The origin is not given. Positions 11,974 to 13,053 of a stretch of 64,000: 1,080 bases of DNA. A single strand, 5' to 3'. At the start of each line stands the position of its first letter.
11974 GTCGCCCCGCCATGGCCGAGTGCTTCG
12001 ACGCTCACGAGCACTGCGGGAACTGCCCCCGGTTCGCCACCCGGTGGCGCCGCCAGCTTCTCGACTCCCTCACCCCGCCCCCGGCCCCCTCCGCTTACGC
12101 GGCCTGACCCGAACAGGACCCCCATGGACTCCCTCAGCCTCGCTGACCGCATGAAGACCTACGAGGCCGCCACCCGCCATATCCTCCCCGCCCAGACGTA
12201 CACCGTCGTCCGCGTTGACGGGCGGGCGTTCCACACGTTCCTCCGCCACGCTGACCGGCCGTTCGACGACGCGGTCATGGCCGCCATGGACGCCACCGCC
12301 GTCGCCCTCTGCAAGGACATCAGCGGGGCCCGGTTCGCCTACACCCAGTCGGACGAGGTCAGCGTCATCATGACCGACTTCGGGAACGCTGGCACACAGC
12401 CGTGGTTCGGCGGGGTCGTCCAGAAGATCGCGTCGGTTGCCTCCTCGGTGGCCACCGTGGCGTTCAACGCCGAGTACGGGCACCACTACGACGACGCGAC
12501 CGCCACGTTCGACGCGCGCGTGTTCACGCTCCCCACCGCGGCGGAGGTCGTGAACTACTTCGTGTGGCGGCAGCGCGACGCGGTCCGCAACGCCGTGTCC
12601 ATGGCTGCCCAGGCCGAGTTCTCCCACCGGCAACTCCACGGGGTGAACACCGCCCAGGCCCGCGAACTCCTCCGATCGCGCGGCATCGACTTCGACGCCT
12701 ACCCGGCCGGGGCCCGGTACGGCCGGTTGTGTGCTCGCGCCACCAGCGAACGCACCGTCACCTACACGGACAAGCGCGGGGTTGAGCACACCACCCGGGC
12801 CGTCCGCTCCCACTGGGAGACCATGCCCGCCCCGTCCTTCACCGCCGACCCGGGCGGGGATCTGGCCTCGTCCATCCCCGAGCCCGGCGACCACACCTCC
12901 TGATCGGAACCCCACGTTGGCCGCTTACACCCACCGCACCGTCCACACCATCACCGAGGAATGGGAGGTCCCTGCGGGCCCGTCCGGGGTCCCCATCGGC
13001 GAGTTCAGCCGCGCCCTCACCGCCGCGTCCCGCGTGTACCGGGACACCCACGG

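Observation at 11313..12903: Adjacent DpdA/TGT-like transglycosylase and Thg1-like 3'-5' nucleotidyltransferase genes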

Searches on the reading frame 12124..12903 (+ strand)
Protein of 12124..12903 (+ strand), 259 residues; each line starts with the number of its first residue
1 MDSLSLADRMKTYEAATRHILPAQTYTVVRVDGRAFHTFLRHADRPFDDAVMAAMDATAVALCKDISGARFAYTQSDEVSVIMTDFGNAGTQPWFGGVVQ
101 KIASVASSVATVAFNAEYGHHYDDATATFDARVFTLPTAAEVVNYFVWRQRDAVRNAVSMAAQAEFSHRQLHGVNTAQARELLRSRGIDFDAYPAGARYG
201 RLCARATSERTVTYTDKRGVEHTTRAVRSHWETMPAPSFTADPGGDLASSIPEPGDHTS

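Call 4: search_protein_families(library=pfam, proteins=[window:12124-12903:+], max_evalue=0.1)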
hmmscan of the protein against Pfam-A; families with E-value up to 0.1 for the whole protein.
window:12124-12903:+ (259 aa): 2 families
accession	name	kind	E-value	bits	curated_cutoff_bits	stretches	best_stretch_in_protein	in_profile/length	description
PF04446.17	Thg1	-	1.9e-28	99.4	29.2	1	8-137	2-130/130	tRNAHis guanylyltransferase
PF14413.11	Thg1C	-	0.055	14.2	26.3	0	142-219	3-91/116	Thg1 C terminal domain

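Call 5: search_protein_families(library=phrogs, proteins=[window:12124-12903:+], max_evalue=0.01)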
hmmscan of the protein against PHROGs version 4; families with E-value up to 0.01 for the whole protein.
window:12124-12903:+ (259 aa): 1 family
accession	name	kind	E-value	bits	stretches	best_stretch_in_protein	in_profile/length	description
phrog_4717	-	DNA, RNA and nucleotide metabolism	2.3e-71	241.4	1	5-233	4-221/250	tRNA-His guanylyltransferase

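Call 6: search_protein_families(library=ncbifam, proteins=[window:12124-12903:+], max_evalue=0.1)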
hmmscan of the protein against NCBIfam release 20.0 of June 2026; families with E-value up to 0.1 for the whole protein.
window:12124-12903:+ (259 aa): 0 families

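Call 8: search_dna_similar(query=window:12124-12903:+, collection=phages, mode=protein, max_rows=60, rows=spread)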
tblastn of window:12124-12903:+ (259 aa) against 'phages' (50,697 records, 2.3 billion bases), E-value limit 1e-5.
Records with a match: 162; places in all: 163; records where one place covers at least 80% of the query: 93.
Best place of each record, by identity: <60% 162.
By first word of the organism name: Bacillus 44; Prevotella 15; Caulobacter 13; Mycobacterium 11; Brevundimonas 7; Erwinia 7; Vibrio 6; Aeromonas 6; Burkholderia 5; Xanthomonas 4; and 20 more.
By host as written in the record: - 17; Prevotella sp. 15; Bacillus cereus 14; Caulobacter vibrioides CB15 13; Mycobacterium smegmatis mc2 155 8; Brevundimonas pondensis LVF1 6; Bacillus sp. 5; Burkholderia cenocepacia 4; and 50 more.
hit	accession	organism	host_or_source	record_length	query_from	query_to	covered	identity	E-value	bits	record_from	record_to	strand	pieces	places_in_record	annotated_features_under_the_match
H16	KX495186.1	Bacillus phage PK16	Bacillus cereus ATCC 21772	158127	5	253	96%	38.6%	2e-39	150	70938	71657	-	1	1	putative tRNA-His guanylyltransferase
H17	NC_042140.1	Bacillus phage BM15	Priestia megaterium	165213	5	253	96%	38.2%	1e-38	148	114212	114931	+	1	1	tRNA-His guanylyltransferase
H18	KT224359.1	Bacillus phage TsarBomba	Bacillus thuringiensis subsp. kurstaki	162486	5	243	92%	39.7%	1e-39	151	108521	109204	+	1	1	putative tRNA-His guanylyltransferase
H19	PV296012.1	Bacillus phage 0524phi7-1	Bacillus thuringiensis BtSerwer7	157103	5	243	92%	39.3%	1e-38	148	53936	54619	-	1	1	tRNA-His guanyltransferase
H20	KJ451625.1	Bacillus phage Bcp1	Bacillus cereus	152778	5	244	93%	38.7%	4e-40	152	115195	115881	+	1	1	putative tRNA-His guanylyltransferase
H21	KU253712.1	Bacillus phage Eldridge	Bacillus megaterium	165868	5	242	92%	38.6%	2e-40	154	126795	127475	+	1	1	tRNA-His guanylyltransferase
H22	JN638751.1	Bacillus phage G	Bacillus megaterium str. ATCC 43725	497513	9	242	90%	38.4%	3e-40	153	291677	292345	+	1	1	378: gp378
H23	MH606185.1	Bacillus phage BSP38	Bacillus subtilis KCCM 12052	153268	8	242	91%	38.1%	2e-39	150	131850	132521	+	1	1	putative tRNAHis guanylyltransferase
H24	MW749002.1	Bacillus phage vB_BspH_Mawwa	Bacillus sp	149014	9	242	90%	38.2%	5e-43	161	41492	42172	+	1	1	putative tRNA(His) guanylyltransferase Thg1 family protein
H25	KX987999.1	Bacillus phage BCP12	Bacillus cereus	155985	5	224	85%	40.2%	8e-31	157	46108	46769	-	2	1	none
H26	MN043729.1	Bacillus phage vB_BmeM-Goe8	Bacillus megaterium DSM 319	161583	5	242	92%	36.9%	3e-40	153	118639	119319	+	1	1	putative tRNAHis guanylyltransferase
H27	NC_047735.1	Bacillus phage BCU4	Bacillus cereus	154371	5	224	85%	39.6%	1e-38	148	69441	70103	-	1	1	putative tRNA-His guanylyltransferase family protein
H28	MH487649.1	Bacillus phage BC01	Bacillus cereus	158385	5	224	85%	39.6%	1e-38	148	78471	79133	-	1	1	putative tRNA-His guanylytransferase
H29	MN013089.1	Bacillus phage vB_BspM_MarvelLand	Bacillus sp.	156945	5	224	85%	39.6%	1e-38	148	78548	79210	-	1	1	putative tRNA-His guanylytransferase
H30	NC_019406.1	Caulobacter phage CcrColossus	Caulobacter crescentus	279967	6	239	90%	36.8%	2e-26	113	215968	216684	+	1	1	tRNA-His guanylyltransferase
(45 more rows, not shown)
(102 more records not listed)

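Call 14: search_dna_similar(query=window:12124-12903:+, collection=phages, mode=protein, max_rows=25)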
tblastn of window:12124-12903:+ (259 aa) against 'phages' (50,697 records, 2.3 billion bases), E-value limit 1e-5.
Records with a match: 162; places in all: 163; records where one place covers at least 80% of the query: 93.
Best place of each record, by identity: <60% 162.
By first word of the organism name: Bacillus 44; Prevotella 15; Caulobacter 13; Mycobacterium 11; Brevundimonas 7; Erwinia 7; Vibrio 6; Aeromonas 6; Burkholderia 5; Xanthomonas 4; and 20 more.
By host as written in the record: - 17; Prevotella sp. 15; Bacillus cereus 14; Caulobacter vibrioides CB15 13; Mycobacterium smegmatis mc2 155 8; Brevundimonas pondensis LVF1 6; Bacillus sp. 5; Burkholderia cenocepacia 4; and 50 more.
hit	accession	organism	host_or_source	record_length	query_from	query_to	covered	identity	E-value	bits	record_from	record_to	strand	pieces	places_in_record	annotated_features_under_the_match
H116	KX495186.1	Bacillus phage PK16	Bacillus cereus ATCC 21772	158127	5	253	96%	38.6%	2e-39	150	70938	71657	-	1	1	putative tRNA-His guanylyltransferase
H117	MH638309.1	Bacillus phage Hobo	Bacillus thuringiensis kurstaki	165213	5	253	96%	38.2%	1e-38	148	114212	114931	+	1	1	168: tRNAHis guanylyltransferase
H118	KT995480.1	Bacillus phage BM15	Priestia megaterium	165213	5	253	96%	38.2%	1e-38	148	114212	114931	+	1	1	tRNA-His guanylyltransferase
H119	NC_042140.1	Bacillus phage BM15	Priestia megaterium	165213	5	253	96%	38.2%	1e-38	148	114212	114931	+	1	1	tRNA-His guanylyltransferase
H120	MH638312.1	Bacillus phage Kioshi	Bacillus thuringiensis kurstaki ATCC ...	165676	5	244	93%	39.5%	9e-40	151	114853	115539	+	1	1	170: tRNAHis guanylyltransferase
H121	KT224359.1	Bacillus phage TsarBomba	Bacillus thuringiensis subsp. kurstaki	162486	5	243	92%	39.7%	1e-39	151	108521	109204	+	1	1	putative tRNA-His guanylyltransferase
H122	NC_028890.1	Bacillus phage TsarBomba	Bacillus thuringiensis subsp. kurstaki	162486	5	243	92%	39.7%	1e-39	151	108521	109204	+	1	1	tRNA-His guanylyltransferase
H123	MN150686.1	Bacillus phage BC-T25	Bacillus sp.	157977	5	243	92%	39.7%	4e-39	150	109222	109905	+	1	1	putative tRNA-His guanylyltransferase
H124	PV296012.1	Bacillus phage 0524phi7-1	Bacillus thuringiensis BtSerwer7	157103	5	243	92%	39.3%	1e-38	148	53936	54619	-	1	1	tRNA-His guanyltransferase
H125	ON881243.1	Bacillus phage PK-3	Bacillus sp.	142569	5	242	92%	39.4%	6e-45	166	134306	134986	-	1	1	tRNA(His) guanylyltransferase Thg1 family protein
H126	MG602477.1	Bacillus phage BCP01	Bacillus cereus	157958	5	242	92%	39.4%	2e-39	150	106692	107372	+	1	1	hypothetical protein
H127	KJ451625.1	Bacillus phage Bcp1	Bacillus cereus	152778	5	244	93%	38.7%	4e-40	152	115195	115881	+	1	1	putative tRNA-His guanylyltransferase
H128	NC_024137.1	Bacillus phage Bcp1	Bacillus cereus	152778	5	244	93%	38.7%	4e-40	152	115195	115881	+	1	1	tRNA-His guanylyltransferase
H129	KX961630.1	Bacillus phage QCM8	-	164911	5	243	92%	38.8%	3e-38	147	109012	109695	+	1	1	tRNA-His guanylyltransferase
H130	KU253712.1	Bacillus phage Eldridge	Bacillus megaterium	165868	5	242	92%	38.6%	2e-40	154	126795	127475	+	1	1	tRNA-His guanylyltransferase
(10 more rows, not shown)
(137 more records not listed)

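Call 17: find_homologous_proteins(query=window:12124-12903:+, max_evalue=1e-10)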
Query window:12124-12903:+ (259 aa): 1519 proteins with E <= 1e-10 among 2812 candidates; the best 120 are listed.
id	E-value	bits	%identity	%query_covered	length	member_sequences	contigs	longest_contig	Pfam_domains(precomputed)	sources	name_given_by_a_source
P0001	5.1e-168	575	100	100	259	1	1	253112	PF04446.18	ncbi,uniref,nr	ncbi:tRNA(His) guanylyltransferase Thg1 family protein [Nocardiopsis sp. FR26]|uniref:tRNA(His) guan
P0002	3.7e-127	441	79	98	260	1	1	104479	PF04446.18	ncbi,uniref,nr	ncbi:tRNA(His) guanylyltransferase Thg1 family protein [Nocardiopsis sp. CT-R113]|uniref:tRNA(His) g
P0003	2.6e-123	429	76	96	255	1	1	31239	PF04446.18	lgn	-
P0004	8.2e-109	381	70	95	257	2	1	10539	PF14413.12,PF04446.18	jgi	jgi:tRNA(His) 5'-end guanylyltransferase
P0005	6.0e-106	372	68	97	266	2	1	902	PF14413.12,PF04446.18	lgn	-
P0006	2.6e-104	367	66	97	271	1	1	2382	PF14413.12,PF04446.18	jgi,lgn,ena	-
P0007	1.7e-103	364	65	98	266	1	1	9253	PF14413.12,PF04446.18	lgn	-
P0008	4.9e-103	362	66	97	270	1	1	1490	PF14413.12,PF04446.18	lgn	-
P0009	3.7e-102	359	64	97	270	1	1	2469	PF14413.12,PF04446.18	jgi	jgi:tRNA(His) guanylyltransferase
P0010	6.5e-102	359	65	97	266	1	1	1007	PF14413.12,PF04446.18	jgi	jgi:tRNA(His) 5'-end guanylyltransferase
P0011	1.8e-101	357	65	97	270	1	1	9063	PF04446.18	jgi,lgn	jgi:tRNA(His) 5'-end guanylyltransferase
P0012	1.0e-100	355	63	97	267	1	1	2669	PF14413.12,PF04446.18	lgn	-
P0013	1.8e-100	354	64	97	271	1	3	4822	PF04446.18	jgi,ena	-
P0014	3.3e-100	353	63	97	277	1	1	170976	PF14413.12,PF04446.18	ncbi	ncbi:tRNA(His) guanylyltransferase Thg1 family protein [Nonomuraea sp. NPDC004186]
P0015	4.7e-100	353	66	97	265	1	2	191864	PF04446.18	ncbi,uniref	ncbi:tRNA(His) guanylyltransferase Thg1 family protein [Actinomadura sp. LOL_016]|uniref:tRNA(His) g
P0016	4.9e-100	352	65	96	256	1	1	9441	PF14413.12,PF04446.18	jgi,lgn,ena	-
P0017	5.8e-100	352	64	97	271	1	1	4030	PF14413.12,PF04446.18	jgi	jgi:tRNA(His) 5'-end guanylyltransferase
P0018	1.4e-99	351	65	98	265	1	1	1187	PF04446.18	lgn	-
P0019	3.3e-99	350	63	97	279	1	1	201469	PF14413.12,PF04446.18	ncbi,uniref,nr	ncbi:tRNA(His) guanylyltransferase Thg1 family protein [Planomonospora sp. ID82291]|uniref:tRNA(His)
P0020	5.2e-99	349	63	97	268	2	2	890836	PF14413.12,PF04446.18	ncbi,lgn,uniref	ncbi:tRNA(His) guanylyltransferase Thg1 family protein [Nonomuraea sp. NPDC004186]|uniref:tRNA(His) 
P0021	6.5e-99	349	65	97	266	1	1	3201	PF04446.18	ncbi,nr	ncbi:MAG TPA: tRNA(His) guanylyltransferase Thg1 family protein [Streptomyces sp.]|nr:tRNA(His) guan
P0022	2.3e-98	347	63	97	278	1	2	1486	PF14413.12,PF04446.18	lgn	-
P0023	2.7e-98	347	64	97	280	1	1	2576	PF14413.12,PF04446.18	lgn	-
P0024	3.0e-98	347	63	97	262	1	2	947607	PF14413.12,PF04446.18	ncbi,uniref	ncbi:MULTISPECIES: tRNA(His) guanylyltransferase Thg1 family protein [unclassified Nonomuraea]|unire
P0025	4.7e-98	346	65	97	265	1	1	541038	PF04446.18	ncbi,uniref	ncbi:tRNA(His) guanylyltransferase Thg1 family protein [Actinocorallia longicatena]|uniref:tRNAHis g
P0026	6.8e-98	345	63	97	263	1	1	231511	PF14413.12,PF04446.18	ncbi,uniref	ncbi:tRNA(His) guanylyltransferase Thg1 family protein [Nonomuraea sp. NPDC026600]|uniref:tRNA(His) 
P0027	2.7e-97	344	64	98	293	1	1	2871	PF14413.12,PF04446.18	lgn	-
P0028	2.8e-97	343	63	97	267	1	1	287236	PF04446.18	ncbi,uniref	ncbi:tRNA(His) guanylyltransferase Thg1 family protein [Actinomadura viridis]|uniref:tRNA(His) guany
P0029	3.8e-97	343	63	97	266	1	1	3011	PF14413.12,PF04446.18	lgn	-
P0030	8.4e-97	342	63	97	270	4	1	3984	PF14413.12,PF04446.18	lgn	-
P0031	8.7e-97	342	62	97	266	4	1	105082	PF14413.12,PF04446.18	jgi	-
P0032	1.6e-96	341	64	97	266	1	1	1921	PF04446.18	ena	-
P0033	2.0e-96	341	63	98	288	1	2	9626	PF14413.12,PF04446.18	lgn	-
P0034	2.5e-96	340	62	97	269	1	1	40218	PF14413.12,PF04446.18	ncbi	ncbi:tRNA(His) guanylyltransferase Thg1 family protein [Nonomuraea sp. NPDC003707]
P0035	2.7e-96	340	63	98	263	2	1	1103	PF14413.12,PF04446.18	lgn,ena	-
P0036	2.8e-96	340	63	97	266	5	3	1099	PF04446.18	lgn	-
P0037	4.5e-96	340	62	97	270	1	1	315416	PF14413.12,PF04446.18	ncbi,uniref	ncbi:tRNA(His) guanylyltransferase Thg1 family protein [Streptosporangium sp. NPDC050855]|uniref:tRN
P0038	5.4e-96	339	63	97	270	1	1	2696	PF14413.12,PF04446.18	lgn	-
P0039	1.5e-95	338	62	97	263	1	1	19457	PF14413.12,PF04446.18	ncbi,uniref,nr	ncbi:hypothetical protein ETD86_40995 [Nonomuraea turkmeniaca]|uniref:tRNA(His) guanylyltransferase 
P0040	2.4e-95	337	62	97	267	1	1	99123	PF14413.12,PF04446.18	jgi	jgi:tRNA(His) guanylyltransferase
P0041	2.4e-95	337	62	97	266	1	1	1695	PF14413.12,PF04446.18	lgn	-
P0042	4.7e-95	336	61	97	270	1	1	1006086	PF14413.12,PF04446.18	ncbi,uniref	ncbi:tRNA(His) guanylyltransferase Thg1 family protein [Nonomuraea typhae]|uniref:tRNA(His) guanylyl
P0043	1.2e-94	335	62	97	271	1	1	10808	PF14413.12,PF04446.18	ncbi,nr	ncbi:MAG: tRNA(His) 5-end guanylyltransferase [Actinomycetia bacterium]|nr:tRNA(His) 5-end guanylylt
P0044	2.4e-94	334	60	97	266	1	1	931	PF14413.12,PF04446.18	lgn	-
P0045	3.5e-94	333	62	97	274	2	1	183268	PF14413.12,PF04446.18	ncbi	ncbi:tRNA(His) guanylyltransferase Thg1 family protein [Nonomuraea wenchangensis]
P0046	3.7e-94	333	62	97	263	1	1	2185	PF14413.12,PF04446.18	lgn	-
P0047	4.3e-94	333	61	98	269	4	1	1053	PF14413.12,PF04446.18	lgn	-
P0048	5.1e-94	333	61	97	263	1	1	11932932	PF04446.18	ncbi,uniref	ncbi:tRNA(His) guanylyltransferase Thg1 family protein [Actinoallomurus sp. CA-150999]|uniref:tRNA(H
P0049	5.6e-94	333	62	97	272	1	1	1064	PF14413.12,PF04446.18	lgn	-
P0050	5.8e-94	333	61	97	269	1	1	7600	PF14413.12,PF04446.18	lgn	-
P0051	6.2e-94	333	64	95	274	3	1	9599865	PF04446.18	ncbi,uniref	ncbi:tRNA(His) guanylyltransferase Thg1 family protein [Spirillospora sp. CA-128828]|uniref:tRNA(His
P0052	9.5e-94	332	62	97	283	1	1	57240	PF14413.12,PF04446.18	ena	-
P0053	9.6e-94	332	60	97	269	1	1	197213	PF14413.12,PF04446.18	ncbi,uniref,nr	ncbi:tRNA(His) guanylyltransferase Thg1 family protein [Sphaerisporangium fuscum]|uniref:tRNA(His) g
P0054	1.5e-93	331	61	97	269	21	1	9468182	PF04446.18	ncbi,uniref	ncbi:tRNA(His) guanylyltransferase Thg1 family protein [Actinomadura luteofluorescens]|uniref:tRNA(H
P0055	2.4e-93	331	62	97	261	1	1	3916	PF04446.18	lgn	-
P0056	1.1e-92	328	61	98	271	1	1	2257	PF04446.18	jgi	jgi:tRNA(His) guanylyltransferase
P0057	1.4e-92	328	59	97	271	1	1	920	PF14413.12,PF04446.18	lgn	-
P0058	1.4e-92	328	60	97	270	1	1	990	PF14413.12,PF04446.18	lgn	-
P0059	2.0e-92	328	59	97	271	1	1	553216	PF14413.12,PF04446.18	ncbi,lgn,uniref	ncbi:tRNA(His) guanylyltransferase Thg1 family protein [Nonomuraea sp. NPDC050404]|uniref:tRNA(His) 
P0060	3.3e-92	327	61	97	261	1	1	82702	PF14413.12,PF04446.18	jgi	jgi:tRNA(His) 5'-end guanylyltransferase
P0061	5.9e-92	326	60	97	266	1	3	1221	PF04446.18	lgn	-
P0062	6.1e-92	326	60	97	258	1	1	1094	PF04446.18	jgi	jgi:tRNA(His) guanylyltransferase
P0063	7.6e-92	326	62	98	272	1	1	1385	PF14413.12,PF04446.18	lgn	-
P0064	9.6e-92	325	59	97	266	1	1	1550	PF14413.12,PF04446.18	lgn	-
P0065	1.3e-91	325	59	97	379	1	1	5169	PF14413.12,PF04446.18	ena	-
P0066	1.3e-91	325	62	97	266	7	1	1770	PF14413.12,PF04446.18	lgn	-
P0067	2.6e-91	324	62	97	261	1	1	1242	PF14413.12,PF04446.18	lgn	-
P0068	2.6e-91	324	60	97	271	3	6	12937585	PF14413.12,PF04446.18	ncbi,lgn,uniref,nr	ncbi:tRNA(His) guanylyltransferase Thg1 family protein [Nonomuraea rubra]|uniref:tRNA(His) guanylylt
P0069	2.8e-91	324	63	93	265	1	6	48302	PF04446.18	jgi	jgi:tRNA(His) 5'-end guanylyltransferase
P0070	3.5e-91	323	59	98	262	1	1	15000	PF14413.12,PF04446.18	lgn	-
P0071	4.9e-91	323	61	97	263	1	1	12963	PF14413.12,PF04446.18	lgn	-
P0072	5.1e-91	323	60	97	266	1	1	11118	PF14413.12,PF04446.18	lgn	-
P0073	5.4e-91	323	61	97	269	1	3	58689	PF14413.12,PF04446.18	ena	-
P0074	1.1e-90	322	59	97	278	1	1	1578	PF14413.12,PF04446.18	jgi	jgi:tRNA(His) guanylyltransferase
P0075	1.3e-90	322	58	97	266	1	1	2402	PF14413.12,PF04446.18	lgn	-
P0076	1.3e-90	322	60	97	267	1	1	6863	PF04446.18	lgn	-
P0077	2.1e-90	321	60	97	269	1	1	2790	PF14413.12,PF04446.18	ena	-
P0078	2.8e-90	321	59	97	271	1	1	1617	PF14413.12,PF04446.18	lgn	-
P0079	3.1e-90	320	59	97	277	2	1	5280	PF14413.12,PF04446.18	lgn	-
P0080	3.4e-90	320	60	97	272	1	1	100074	PF14413.12,PF04446.18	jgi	jgi:tRNA(His) 5'-end guanylyltransferase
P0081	3.5e-90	320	59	98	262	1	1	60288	PF14413.12,PF04446.18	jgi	jgi:tRNA(His) guanylyltransferase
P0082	6.8e-90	319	58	100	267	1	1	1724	PF14413.12,PF04446.18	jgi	jgi:tRNA(His) guanylyltransferase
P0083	8.4e-90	319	60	97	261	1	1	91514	PF14413.12,PF04446.18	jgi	jgi:tRNA(His) guanylyltransferase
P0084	9.5e-90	319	59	97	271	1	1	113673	PF14413.12,PF04446.18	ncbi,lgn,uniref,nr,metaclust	ncbi:tRNA(His) guanylyltransferase Thg1 family protein [Nonomuraea jiangxiensis]|uniref:tRNA(His) gu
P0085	1.4e-89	318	60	98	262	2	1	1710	PF14413.12,PF04446.18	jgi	jgi:tRNA(His) guanylyltransferase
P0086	1.6e-89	318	60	97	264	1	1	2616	PF04446.18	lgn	-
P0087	1.6e-89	318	59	98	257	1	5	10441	PF14413.12,PF04446.18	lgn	-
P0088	1.7e-89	318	57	98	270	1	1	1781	PF04446.18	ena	-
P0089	2.2e-89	318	59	97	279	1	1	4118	PF04446.18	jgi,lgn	jgi:tRNA(His) 5'-end guanylyltransferase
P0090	3.5e-89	317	58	97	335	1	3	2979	PF14413.12,PF04446.18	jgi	jgi:tRNA(His) 5'-end guanylyltransferase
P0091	5.2e-89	316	59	97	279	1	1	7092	PF14413.12,PF04446.18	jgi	jgi:tRNA(His) 5'-end guanylyltransferase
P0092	6.1e-89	316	58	97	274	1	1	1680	PF14413.12,PF04446.18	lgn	-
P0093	6.2e-89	316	58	97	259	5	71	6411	PF04446.18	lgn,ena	-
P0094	8.5e-89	316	61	96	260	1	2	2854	PF14413.12,PF04446.18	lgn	-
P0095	1.1e-88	315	60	97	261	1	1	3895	PF14413.12,PF04446.18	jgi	jgi:tRNA(His) 5'-end guanylyltransferase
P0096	1.2e-88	315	60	97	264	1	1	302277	PF14413.12,PF04446.18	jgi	jgi:tRNA(His) 5'-end guanylyltransferase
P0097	2.1e-88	314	58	97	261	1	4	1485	PF14413.12,PF04446.18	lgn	-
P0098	3.6e-88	314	59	97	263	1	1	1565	PF04446.18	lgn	-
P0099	3.6e-88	314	59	97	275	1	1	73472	PF14413.12,PF04446.18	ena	-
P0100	4.4e-88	313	58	98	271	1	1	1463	PF14413.12,PF04446.18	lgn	-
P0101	4.7e-88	313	60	98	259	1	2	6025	PF14413.12,PF04446.18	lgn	-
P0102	4.7e-88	313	60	98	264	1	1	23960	PF14413.12,PF04446.18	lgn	-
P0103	6.1e-88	313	58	97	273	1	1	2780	PF14413.12,PF04446.18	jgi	jgi:tRNA(His) guanylyltransferase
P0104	6.9e-88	313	61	95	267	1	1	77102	PF04446.18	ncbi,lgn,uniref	ncbi:tRNA(His) guanylyltransferase Thg1 family protein [Nocardiopsis synnemataformans]|uniref:tRNA(H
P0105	7.3e-88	313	59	95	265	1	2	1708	PF14413.12,PF04446.18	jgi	jgi:tRNA(His) guanylyltransferase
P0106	1.0e-87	312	58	97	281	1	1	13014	PF14413.12,PF04446.18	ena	-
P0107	1.1e-87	312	58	98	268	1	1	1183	PF04446.18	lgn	-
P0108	1.2e-87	312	60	95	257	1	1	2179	PF14413.12,PF04446.18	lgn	-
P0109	1.5e-87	312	58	98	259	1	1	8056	PF14413.12,PF04446.18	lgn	-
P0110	1.5e-87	312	60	98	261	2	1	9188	PF14413.12,PF04446.18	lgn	-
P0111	1.7e-87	311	57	98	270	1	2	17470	PF14413.12,PF04446.18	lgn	-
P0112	4.8e-87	310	58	97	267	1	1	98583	PF14413.12,PF04446.18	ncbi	-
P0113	4.8e-87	310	58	97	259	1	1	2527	PF14413.12,PF04446.18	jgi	jgi:tRNA(His) guanylyltransferase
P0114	5.2e-87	310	60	97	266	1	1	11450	PF14413.12,PF04446.18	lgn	-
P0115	5.5e-87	310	58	97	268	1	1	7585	PF14413.12,PF04446.18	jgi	jgi:tRNA(His) 5'-end guanylyltransferase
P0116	6.2e-87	310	60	97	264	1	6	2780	PF14413.12,PF04446.18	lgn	-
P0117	6.3e-87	310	58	97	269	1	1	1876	PF14413.12,PF04446.18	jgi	jgi:tRNA(His) guanylyltransferase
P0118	7.8e-87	309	58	97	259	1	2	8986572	PF14413.12,PF04446.18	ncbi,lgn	ncbi:hypothetical protein OG900_33105 [Streptomyces sp. NBC_00433]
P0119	9.1e-87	309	58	97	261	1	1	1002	PF14413.12,PF04446.18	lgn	-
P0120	9.1e-87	309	59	97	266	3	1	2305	PF14413.12,PF04446.18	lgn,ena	-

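Call 18: find_encoding_contigs(protein=P0002, flank=10000, max_places=3)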
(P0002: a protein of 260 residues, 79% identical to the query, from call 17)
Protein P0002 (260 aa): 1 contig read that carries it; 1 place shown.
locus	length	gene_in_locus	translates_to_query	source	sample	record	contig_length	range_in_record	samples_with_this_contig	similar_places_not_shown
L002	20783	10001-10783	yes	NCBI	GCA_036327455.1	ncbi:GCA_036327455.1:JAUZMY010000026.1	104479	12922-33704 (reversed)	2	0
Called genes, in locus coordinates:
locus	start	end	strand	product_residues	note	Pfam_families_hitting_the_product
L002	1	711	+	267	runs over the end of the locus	-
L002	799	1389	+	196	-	-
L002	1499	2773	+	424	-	-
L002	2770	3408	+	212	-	-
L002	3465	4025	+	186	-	PF02467:Whib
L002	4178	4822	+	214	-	PF01381:HTH_3 (faint), PF02796:HTH_7 (faint), PF13560:HTH_31 (faint)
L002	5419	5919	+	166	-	PF00436:SSB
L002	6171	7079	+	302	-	-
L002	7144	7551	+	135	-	-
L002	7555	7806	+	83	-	-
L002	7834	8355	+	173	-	-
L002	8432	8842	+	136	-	-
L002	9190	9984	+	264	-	PF23859:DpdA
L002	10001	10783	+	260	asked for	PF04446:Thg1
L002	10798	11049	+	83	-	-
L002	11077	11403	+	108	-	-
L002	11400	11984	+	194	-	-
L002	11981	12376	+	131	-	PF14216:DUF4326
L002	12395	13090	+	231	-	PF02511:Thy1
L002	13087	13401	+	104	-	-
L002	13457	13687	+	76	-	-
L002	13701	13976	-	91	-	-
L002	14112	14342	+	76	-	-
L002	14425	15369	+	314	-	PF04098:Rad52_Rad22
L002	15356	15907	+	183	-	-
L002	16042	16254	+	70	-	-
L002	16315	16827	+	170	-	-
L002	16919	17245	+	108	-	-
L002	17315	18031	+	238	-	PF10979:DUF2786, PF23771:DUF7168 (weak)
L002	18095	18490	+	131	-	-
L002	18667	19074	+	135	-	-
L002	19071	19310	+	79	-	-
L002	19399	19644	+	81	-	-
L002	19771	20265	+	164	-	-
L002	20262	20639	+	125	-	-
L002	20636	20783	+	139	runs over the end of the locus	-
